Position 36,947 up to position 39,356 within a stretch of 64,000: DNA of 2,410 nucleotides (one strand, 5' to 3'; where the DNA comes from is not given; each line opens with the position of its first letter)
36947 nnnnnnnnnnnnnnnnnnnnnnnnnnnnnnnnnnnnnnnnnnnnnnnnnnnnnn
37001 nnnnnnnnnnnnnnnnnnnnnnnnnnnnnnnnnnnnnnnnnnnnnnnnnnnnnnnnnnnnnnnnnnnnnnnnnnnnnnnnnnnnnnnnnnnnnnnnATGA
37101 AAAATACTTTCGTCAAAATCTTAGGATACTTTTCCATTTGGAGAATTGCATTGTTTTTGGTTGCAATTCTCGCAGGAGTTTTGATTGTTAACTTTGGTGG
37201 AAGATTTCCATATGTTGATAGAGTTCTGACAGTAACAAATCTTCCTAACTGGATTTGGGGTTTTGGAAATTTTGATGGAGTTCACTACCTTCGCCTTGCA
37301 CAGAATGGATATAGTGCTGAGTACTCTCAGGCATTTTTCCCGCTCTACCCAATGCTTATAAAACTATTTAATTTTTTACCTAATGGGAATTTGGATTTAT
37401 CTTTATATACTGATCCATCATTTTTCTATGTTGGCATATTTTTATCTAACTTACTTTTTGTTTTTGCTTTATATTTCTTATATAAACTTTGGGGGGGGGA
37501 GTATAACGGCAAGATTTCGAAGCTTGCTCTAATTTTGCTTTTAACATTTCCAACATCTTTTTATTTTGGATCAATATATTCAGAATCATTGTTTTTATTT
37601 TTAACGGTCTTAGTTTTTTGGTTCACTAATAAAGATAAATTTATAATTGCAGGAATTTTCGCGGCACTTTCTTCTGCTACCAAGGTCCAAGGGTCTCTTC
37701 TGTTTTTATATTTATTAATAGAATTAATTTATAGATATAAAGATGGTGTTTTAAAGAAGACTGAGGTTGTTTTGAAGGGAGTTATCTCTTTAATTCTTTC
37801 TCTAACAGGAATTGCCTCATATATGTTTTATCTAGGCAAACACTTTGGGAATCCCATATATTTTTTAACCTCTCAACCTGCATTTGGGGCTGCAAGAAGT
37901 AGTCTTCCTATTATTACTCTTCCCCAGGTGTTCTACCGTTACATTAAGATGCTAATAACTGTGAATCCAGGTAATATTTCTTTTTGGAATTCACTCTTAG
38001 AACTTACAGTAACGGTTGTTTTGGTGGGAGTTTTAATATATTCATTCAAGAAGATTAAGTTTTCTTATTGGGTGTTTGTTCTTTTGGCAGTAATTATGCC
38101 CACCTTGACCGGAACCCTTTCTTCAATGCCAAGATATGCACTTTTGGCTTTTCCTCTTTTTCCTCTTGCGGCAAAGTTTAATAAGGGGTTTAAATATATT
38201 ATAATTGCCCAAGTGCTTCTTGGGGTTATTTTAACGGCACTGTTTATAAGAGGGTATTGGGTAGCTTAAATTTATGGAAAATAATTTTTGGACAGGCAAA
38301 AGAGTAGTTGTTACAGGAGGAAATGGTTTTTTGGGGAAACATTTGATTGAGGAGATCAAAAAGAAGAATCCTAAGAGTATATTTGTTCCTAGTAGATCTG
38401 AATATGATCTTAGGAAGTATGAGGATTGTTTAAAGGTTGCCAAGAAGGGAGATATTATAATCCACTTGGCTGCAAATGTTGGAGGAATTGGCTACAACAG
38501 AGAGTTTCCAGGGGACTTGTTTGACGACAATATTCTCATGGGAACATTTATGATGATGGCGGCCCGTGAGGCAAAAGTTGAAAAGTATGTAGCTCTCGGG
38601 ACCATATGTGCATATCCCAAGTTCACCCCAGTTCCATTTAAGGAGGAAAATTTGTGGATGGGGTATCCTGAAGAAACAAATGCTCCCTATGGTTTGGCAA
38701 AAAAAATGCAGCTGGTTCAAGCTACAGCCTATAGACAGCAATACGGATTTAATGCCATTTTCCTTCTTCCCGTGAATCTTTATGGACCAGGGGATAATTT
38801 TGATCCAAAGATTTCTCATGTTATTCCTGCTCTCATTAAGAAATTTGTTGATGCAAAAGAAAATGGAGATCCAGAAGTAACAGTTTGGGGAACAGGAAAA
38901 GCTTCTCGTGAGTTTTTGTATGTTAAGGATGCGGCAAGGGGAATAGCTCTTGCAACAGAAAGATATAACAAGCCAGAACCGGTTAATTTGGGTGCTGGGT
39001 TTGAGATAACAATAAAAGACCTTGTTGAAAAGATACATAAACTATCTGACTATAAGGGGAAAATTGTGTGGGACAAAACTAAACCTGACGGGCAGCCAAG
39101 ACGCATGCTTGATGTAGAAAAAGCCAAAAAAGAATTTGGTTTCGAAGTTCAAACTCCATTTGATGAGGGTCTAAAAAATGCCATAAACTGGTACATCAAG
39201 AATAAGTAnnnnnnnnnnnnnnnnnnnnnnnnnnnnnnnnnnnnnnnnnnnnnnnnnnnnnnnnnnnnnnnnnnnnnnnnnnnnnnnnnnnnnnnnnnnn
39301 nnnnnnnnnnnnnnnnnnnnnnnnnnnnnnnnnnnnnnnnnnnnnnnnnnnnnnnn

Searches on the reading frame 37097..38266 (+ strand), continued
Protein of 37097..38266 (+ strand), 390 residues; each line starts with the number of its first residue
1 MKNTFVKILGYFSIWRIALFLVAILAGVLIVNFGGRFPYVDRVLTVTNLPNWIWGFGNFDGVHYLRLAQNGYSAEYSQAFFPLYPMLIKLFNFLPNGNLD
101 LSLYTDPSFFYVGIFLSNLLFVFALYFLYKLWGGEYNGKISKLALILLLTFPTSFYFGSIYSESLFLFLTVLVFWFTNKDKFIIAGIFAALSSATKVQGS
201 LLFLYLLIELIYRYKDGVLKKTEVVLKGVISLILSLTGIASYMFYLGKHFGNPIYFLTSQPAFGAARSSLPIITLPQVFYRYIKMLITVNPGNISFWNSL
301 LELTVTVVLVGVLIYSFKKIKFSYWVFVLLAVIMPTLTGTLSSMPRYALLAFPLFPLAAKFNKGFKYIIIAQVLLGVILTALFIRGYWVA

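Call 20: list_cluster_members(proteins=[window:37097-38266:+, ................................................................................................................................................, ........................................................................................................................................, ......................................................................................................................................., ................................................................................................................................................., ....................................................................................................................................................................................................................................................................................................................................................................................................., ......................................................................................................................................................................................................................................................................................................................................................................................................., window:37490-38266:+, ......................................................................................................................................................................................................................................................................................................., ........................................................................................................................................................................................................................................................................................])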
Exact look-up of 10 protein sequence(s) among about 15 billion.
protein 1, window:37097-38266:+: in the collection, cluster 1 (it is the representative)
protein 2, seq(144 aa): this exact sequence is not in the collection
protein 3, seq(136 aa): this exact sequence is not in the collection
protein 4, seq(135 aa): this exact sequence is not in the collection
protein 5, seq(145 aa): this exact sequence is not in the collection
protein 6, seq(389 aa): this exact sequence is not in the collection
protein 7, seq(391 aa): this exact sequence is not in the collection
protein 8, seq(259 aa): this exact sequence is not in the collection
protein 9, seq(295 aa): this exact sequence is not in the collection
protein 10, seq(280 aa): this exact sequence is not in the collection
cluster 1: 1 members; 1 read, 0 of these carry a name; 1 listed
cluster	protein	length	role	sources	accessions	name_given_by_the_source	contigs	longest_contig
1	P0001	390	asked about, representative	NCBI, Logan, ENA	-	-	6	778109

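Call 32: search_solved_structures(query=A1, max_evalue=1)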
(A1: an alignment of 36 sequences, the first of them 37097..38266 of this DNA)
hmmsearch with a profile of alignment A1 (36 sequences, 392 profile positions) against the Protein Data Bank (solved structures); distinct sequences matched with E-value up to 1: 2.
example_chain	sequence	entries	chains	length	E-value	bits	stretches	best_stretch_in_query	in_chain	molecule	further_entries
23gf_B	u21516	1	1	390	0.085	15.4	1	111-334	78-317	GPI mannosyltransferase 1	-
23gx_B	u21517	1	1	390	0.091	15.3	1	111-334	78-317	GPI mannosyltransferase 1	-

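Call 33: search_protein_families(library=ncbifam, proteins=[window:37097-38266:+], max_evalue=0.001)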
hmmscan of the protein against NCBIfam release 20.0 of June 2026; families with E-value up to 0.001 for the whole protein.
window:37097-38266:+ (390 aa): 0 families

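Call 41: predict_structure(alignment_id=A1)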
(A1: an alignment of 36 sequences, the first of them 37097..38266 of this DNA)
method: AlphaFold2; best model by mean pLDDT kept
length: 390 residues; sequences in the alignment: 36
mean_pLDDT: 80.1   pTM: 0.87
mean pLDDT of the five models: 80.1, 78.8, 77.1, 77.0, 76.0
residues with pLDDT >= 90: 142; 70-90: 160; 50-70: 52; < 50: 36
segments of 3 or more residues with pLDDT < 50: 35-37, 64-67, 70-79, 261-270, 388-390
pLDDT, mean of each block of 10 residues (from residue 1): 84 94 81 52 69 69 49 45 78 65 63 89 97 93 94 85 91 97 97 87 96 92 88 93 82 67 42 72 88 81 87 93 94 71 76 91 83 89 59
secondary structure, 60 per line:
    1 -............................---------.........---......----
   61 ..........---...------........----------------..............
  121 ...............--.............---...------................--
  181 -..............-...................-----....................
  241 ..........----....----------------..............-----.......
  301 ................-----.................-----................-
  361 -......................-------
elements in order: H2-29 H39-47 H51-56 H61-70 H83-90 H107-135 H138-150 H163-178 H182-195 H197-215 H221-250 H255-258 H275-288 H294-316 H322-338 H344-359 H362-383

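Call 43: fold_search(model_id=the predicted structure, library=pdb)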
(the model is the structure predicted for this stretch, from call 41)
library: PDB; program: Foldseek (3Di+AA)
matches with E <= 10: 228; with E <= 0.001: 0
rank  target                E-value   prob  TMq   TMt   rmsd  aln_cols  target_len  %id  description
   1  7oci_F                1.7e-03  1.00  0.43  0.29  13.9       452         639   12  Cryo-EM structure of yeast Ost6p containing oligosaccharyltransferase complex (released 2022-02-16)
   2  6s7o_A                1.9e-03  1.00  0.46  0.30  14.0       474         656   13  Cryo-EM structure of human oligosaccharyltransferase complex OST-A (released 2019-12-18)
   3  6ezn_F                1.9e-03  1.00  0.39  0.26  17.4       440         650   13  Cryo-EM structure of the yeast oligosaccharyltransferase (OST) complex (released 2018-01-17)
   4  6c26_A                2.4e-03  1.00  0.46  0.30  16.3       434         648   11  The Cryo-EM structure of a eukaryotic oligosaccharyl transferase complex (released 2018-01-31)
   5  8age_A                2.7e-03  1.00  0.43  0.29  14.8       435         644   13  Structure of yeast oligosaccharylransferase complex with acceptor peptide bound (released 2022-12-07)
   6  8agb_A                3.4e-03  1.00  0.39  0.27  14.3       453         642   13  Structure of yeast oligosaccharylransferase complex with lipid-linked oligosaccharide bound (released 2022-12-07)
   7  8b6l_I                5.8e-03  1.00  0.41  0.26  15.8       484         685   14  Subtomogram average of the human Sec61-TRAP-OSTA-translocon (released 2022-12-07)
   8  6ftg_5                5.8e-03  1.00  0.42  0.29  16.5       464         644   14  Subtomogram average of OST-containing ribosome-translocon complexes from canine rough microsomal membranes (released 2018-03-21)
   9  8agc_A                7.1e-03  1.00  0.44  0.28  14.3       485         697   12  Structure of yeast oligosaccharylransferase complex with lipid-linked oligosaccharide and non-acceptor peptide bound (released 2022-12-07)
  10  9s6t_A                8.8e-03  1.00  0.47  0.40  10.0       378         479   12  Ternary cryo-EM structure of chicken ALG12 with Dol25-PP-GlcNAc2Man7, Dol25-P-Man, and Fab (released 2026-03-18)
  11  9n9j_I                8.8e-03  1.00  0.40  0.25  15.8       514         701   12  Structure of a GRP94 folding intermediate engaged with a CCDC134- and FKBP11-bound secretory translocon (released 2025-11-19)
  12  9s6s_A                1.3e-02  1.00  0.39  0.29  11.1       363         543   14  Ternary cryo-EM structure of human ALG9 with Dol25-PP-GlcNAc2Man6, Dol25-P-Man and Fab (released 2026-03-18)
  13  8imx_U                1.9e-02  1.00  0.42  0.39  12.0       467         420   14  Cryo-EM structure of GPI-T with a chimeric GPI-anchored protein (released 2023-08-16)
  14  9s6u_A                2.2e-02  1.00  0.45  0.35   9.4       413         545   15  Ternary cryo-EM structure of human ALG9 with Dol25-PP-GlcNAc2Man8, Dol25-P-Man and Fab (released 2026-03-18)
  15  8pn9_A                2.2e-02  0.99  0.40  0.27  14.8       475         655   13  Structure of human oligosaccharyltransferase OST-A complex bound to NGI-1 (released 2024-05-08)
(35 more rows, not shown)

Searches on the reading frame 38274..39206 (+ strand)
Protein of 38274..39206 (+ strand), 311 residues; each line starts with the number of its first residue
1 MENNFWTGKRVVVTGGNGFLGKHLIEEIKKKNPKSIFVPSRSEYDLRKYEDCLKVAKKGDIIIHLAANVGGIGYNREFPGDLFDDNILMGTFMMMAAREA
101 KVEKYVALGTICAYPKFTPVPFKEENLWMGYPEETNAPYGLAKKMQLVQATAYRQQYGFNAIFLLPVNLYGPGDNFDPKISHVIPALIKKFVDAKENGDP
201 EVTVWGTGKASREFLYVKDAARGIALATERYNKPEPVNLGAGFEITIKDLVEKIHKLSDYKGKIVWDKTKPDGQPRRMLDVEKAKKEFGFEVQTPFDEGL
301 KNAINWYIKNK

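Call 8: find_encoding_contigs(protein=window:38274-39206:+, flank=2500, max_places=10)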
Protein window:38274-39206:+ (311 aa): 8 contigs read that carry it; 3 places shown.
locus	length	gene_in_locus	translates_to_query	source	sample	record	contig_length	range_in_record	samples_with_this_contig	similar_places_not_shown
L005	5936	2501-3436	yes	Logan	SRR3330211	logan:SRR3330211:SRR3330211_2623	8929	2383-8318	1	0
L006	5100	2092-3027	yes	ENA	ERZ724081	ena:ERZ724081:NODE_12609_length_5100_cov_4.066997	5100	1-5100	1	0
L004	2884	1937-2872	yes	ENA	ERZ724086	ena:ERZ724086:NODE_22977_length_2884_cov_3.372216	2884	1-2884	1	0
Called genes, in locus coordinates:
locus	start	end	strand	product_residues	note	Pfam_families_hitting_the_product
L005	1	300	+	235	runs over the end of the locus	PF00106:adh_short, PF08659:KR, PF13561:adh_short_C2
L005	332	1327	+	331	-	PF13579:Glyco_trans_4_4 (faint), PF13439:Glyco_transf_4 (weak), PF20706:GT4-conflict (weak), PF00534:Glycos_transf_1, PF13692:Glyco_trans_1_4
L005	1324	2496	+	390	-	PF04188:Mannosyl_trans2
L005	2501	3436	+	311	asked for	PF01073:3Beta_HSD (faint), PF01370:Epimerase, PF02719:Polysacc_synt_2 (faint), PF07993:NAD_binding_4 (faint), PF16363:GDP_Man_Dehyd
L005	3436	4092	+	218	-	PF00535:Glycos_transf_2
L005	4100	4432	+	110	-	PF10066:DUF2304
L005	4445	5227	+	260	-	PF00535:Glycos_transf_2, PF10111:Glyco_tranf_2_2 (weak), PF13641:Glyco_tranf_2_3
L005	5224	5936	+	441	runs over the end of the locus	?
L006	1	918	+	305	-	?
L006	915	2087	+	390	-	PF04188:Mannosyl_trans2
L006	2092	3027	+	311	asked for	PF01073:3Beta_HSD (faint), PF01370:Epimerase, PF02719:Polysacc_synt_2 (faint), PF07993:NAD_binding_4 (faint), PF16363:GDP_Man_Dehyd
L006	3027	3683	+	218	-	PF00535:Glycos_transf_2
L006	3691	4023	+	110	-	PF10066:DUF2304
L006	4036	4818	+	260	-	PF00535:Glycos_transf_2, PF10111:Glyco_tranf_2_2 (weak), PF13641:Glyco_tranf_2_3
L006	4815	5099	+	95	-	?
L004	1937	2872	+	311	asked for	PF01073:3Beta_HSD (faint), PF01370:Epimerase, PF02719:Polysacc_synt_2 (faint), PF07993:NAD_binding_4 (faint), PF16363:GDP_Man_Dehyd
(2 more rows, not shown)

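Call 26: search_protein_families(library=pfam, proteins=[window:38274-39206:+], max_evalue=0.001)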
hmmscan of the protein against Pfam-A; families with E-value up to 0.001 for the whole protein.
window:38274-39206:+ (311 aa): 6 families
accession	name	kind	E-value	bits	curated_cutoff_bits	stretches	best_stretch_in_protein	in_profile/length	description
PF01370.27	Epimerase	-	1.3e-52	179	20.9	1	11-240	1-240/240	NAD dependent epimerase/dehydratase family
PF16363.11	GDP_Man_Dehyd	-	2.1e-24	87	27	1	58-302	75-331/332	GDP-mannose 4,6 dehydratase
PF02719.21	Polysacc_synt_2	-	2.2e-09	37.4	20.2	1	11-51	1-41/293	Polysaccharide biosynthesis protein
PF01073.25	3Beta_HSD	-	8.8e-06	25.4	22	0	12-32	1-21/280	3-beta hydroxysteroid dehydrogenase/isomerase family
PF07993.18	NAD_binding_4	-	2e-05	24.3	20.1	0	13-43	1-33/258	Male sterility protein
PF04321.23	RmlD_sub_bind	-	5.5e-05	22.8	27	1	10-67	2-60/287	RmlD substrate binding domain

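Call 33: search_protein_families(library=ncbifam, proteins=[window:38274-39206:+], max_evalue=0.001)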
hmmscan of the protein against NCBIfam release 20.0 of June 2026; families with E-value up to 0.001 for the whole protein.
window:38274-39206:+ (311 aa): 19 families
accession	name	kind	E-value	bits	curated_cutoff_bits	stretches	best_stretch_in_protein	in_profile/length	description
NF047922.1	GDPFucSynFcl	equivalog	1.3e-84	284.3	500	1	8-310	2-304/308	GDP-L-fucose synthase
TIGR01181.1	dTDP_gluc_dehyt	equivalog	4.3e-26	91.8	365.1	1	56-311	69-315/321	dTDP-glucose 4,6-dehydratase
TIGR04180.1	EDH_00030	hypoth_equivalog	1.3e-24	86.8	475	1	45-271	57-271/297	NAD-dependent 4,6-dehydratase LegB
NF011728.1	PRK15181.1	equivalog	4.9e-18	65.2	760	1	44-309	76-339/348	Vi polysaccharide biosynthesis UDP-N-acetylglucosaminuronic acid C-4 epimerase TviC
TIGR01179.1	galE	equivalog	2e-17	63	262.3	1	49-310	62-328/332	UDP-glucose 4-epimerase GalE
NF007490.0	PRK10084.1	subfamily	1.2e-15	57.4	649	1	136-311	164-338/361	dTDP-glucose 4,6-dehydratase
NF007582.0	PRK10217.1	equivalog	4.6e-13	49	698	1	135-310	156-334/355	dTDP-glucose 4,6-dehydratase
NF042422.1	oxyalk_red_OleD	equivalog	1.2e-09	38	580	1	10-188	2-181/329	2-alkyl-3-oxoalkanoate reductase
TIGR02197.1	heptose_epim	equivalog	3e-09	36.5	274.6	1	11-308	1-314/316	ADP-glyceromanno-heptose 6-epimerase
TIGR03466.1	HpnA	hypoth_equivalog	8.4e-09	34.7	367.65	0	10-175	2-176/327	hopanoid-associated sugar epimerase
NF007956.0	PRK10675.1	subfamily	1.3e-08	34.4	394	1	57-309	72-331/338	UDP-glucose 4-epimerase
TIGR02622.1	CDP_4_6_dhtase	equivalog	2.5e-06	26.9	278.45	0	57-308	76-331/352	CDP-glucose 4,6-dehydratase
TIGR01777.1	yfcH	hypoth_equivalog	6e-05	22.7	207.35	0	11-125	1-127/292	TIGR01777 family oxidoreductase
NF052578.1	StrlDmthSdmBMthl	equivalog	0.00013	21.8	600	1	41-258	47-245/328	sterol demethylase protein SdmB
NF043036.1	ErythonDh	equivalog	0.00022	20.6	325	0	10-32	2-24/321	D-erythronate dehydrogenase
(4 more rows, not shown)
